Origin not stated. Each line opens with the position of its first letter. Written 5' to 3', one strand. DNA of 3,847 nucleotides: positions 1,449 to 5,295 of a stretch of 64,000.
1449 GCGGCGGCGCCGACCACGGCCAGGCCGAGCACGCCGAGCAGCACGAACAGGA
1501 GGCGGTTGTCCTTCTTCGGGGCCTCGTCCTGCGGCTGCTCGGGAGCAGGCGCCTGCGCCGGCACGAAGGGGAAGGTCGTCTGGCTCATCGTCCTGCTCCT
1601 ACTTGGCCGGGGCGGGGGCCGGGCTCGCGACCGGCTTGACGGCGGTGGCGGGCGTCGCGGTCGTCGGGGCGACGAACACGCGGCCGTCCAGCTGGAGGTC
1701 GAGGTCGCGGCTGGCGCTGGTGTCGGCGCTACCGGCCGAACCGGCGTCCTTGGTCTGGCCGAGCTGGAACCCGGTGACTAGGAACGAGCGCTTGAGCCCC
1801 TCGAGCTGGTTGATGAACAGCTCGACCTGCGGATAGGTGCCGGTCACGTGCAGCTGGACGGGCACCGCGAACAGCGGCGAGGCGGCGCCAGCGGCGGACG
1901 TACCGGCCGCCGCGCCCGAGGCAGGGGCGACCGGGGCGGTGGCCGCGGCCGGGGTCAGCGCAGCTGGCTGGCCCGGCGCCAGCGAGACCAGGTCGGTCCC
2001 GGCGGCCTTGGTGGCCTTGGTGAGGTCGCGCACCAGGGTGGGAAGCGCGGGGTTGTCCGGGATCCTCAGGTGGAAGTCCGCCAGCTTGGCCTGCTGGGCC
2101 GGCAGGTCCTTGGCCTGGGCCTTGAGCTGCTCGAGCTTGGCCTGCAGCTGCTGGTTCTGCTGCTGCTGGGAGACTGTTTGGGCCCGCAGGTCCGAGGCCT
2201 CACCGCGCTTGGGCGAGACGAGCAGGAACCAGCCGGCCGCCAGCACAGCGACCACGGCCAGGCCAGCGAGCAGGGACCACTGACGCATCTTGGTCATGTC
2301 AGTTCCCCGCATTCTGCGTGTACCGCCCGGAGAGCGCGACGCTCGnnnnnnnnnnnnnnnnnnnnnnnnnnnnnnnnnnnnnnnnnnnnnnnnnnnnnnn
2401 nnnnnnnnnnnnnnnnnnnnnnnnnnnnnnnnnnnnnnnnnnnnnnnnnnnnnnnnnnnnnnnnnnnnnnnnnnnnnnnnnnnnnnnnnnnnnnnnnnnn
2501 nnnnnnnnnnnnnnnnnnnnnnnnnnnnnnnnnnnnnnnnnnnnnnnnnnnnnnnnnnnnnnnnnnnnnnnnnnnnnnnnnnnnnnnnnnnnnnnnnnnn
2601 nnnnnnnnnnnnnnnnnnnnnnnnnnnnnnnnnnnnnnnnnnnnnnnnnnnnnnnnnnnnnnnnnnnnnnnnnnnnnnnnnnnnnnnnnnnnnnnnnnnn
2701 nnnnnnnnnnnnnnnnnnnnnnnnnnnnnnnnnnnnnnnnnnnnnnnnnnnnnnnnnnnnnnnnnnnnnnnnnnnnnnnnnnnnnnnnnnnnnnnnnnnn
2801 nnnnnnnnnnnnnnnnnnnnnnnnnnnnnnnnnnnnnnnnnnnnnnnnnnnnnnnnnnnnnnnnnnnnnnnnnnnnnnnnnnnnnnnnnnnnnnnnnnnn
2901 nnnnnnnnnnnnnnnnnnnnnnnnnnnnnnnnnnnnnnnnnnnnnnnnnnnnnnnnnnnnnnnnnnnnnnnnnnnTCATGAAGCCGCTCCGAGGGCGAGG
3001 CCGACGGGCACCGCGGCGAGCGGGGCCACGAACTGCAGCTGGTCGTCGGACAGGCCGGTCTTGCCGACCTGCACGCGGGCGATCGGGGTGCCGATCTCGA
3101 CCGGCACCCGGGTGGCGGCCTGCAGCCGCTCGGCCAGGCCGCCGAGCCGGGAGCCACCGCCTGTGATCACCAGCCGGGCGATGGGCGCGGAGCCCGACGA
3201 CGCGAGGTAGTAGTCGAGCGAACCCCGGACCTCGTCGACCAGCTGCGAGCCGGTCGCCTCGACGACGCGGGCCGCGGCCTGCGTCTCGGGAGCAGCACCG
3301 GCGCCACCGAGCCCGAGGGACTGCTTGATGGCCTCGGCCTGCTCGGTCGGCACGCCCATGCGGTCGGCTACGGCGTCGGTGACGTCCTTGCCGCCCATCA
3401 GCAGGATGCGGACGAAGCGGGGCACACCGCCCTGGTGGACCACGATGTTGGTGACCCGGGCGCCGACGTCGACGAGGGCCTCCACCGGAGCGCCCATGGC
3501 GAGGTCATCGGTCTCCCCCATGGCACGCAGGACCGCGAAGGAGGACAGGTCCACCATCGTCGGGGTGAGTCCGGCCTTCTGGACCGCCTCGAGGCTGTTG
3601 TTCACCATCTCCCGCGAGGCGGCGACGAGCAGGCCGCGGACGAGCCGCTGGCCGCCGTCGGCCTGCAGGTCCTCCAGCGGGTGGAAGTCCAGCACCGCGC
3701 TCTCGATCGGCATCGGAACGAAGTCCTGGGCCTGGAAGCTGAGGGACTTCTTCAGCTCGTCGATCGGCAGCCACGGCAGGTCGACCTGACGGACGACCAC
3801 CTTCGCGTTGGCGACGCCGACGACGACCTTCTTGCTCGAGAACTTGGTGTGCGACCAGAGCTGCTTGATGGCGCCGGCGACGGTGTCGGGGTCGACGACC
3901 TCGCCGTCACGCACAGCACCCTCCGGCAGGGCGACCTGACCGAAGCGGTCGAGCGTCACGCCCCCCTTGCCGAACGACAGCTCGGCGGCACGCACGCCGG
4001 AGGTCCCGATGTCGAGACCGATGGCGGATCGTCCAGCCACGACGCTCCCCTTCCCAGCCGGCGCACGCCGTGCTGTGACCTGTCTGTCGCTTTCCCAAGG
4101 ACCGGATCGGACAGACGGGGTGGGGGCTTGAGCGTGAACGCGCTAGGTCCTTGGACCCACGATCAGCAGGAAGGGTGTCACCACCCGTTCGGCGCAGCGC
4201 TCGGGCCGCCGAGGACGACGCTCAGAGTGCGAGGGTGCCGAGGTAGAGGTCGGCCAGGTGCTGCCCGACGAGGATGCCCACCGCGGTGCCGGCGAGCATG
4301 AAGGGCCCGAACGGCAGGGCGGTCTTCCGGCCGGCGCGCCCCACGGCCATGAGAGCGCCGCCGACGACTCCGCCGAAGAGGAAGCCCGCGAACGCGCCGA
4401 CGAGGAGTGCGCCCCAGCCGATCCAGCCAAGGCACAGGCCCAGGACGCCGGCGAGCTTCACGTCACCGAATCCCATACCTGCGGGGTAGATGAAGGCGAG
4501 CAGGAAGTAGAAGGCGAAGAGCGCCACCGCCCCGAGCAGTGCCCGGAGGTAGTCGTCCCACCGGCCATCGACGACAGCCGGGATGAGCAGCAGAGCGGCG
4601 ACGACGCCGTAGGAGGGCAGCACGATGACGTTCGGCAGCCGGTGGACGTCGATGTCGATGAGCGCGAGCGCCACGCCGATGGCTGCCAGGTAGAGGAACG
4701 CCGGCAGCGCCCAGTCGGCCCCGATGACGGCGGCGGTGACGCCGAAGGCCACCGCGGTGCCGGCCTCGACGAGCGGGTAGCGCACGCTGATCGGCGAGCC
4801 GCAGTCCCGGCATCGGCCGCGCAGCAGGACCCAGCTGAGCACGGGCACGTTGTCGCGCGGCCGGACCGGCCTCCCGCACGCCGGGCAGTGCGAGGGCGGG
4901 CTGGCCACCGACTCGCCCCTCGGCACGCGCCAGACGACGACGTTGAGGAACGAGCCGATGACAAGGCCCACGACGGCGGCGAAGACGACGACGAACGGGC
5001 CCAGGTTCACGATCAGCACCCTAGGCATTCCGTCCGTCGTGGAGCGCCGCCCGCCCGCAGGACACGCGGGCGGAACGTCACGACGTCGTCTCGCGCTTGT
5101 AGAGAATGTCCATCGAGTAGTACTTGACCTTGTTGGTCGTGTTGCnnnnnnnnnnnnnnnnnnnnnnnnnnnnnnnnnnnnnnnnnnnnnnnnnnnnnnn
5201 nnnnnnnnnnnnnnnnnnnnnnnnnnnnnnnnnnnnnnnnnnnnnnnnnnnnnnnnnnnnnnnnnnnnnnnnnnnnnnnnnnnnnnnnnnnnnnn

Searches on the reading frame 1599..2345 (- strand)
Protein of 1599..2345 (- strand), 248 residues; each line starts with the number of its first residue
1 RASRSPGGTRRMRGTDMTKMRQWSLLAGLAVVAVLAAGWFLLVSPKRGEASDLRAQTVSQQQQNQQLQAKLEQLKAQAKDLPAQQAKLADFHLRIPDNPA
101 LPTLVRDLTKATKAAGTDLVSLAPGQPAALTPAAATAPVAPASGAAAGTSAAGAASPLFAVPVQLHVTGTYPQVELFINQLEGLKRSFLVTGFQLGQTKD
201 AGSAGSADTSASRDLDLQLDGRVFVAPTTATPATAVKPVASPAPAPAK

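Call 48: search_protein_families(library=pfam, proteins=[window:1599-2345:-], max_evalue=0.00001)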
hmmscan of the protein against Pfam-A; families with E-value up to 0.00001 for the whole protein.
window:1599-2345:- (248 aa): 2 families
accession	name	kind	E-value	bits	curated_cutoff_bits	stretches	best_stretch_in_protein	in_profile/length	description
PF04350.18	PilO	-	3.3e-10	40.7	22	0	159-201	85-127/145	Pilus assembly protein, PilO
PF04612.17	T2SSM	-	4.2e-06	27.5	27.8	1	21-87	14-79/160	Type II secretion system (T2SS), protein M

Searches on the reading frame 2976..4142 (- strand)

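Call 48: search_protein_families(library=pfam, proteins=[window:2976-4142:-], max_evalue=0.00001)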
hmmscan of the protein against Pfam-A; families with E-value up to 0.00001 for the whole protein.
window:2976-4142:- (388 aa): 2 families
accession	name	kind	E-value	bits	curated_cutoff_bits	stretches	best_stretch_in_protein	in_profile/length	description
PF11104.14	PilM_2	-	7.2e-54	183.4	27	1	42-384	1-337/340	Type IV pilus assembly protein PilM;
PF14450.12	FtsA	-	1.6e-14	54.8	31.8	1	222-354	1-113/127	Cell division protein FtsA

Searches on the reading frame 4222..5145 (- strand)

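Call 48: search_protein_families(library=pfam, proteins=[window:4222-5145:-], max_evalue=0.00001)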
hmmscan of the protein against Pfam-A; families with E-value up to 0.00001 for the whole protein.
window:4222-5145:- (307 aa): 2 families
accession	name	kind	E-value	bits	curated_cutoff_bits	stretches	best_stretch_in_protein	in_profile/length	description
PF06750.18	A24_N_bact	-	1.7e-34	118.2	23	1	58-138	1-81/84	Bacterial Peptidase A24 N-terminal domain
PF01478.23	Peptidase_A24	-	2e-11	44.7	26.5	1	152-262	2-103/104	Type IV leader peptidase family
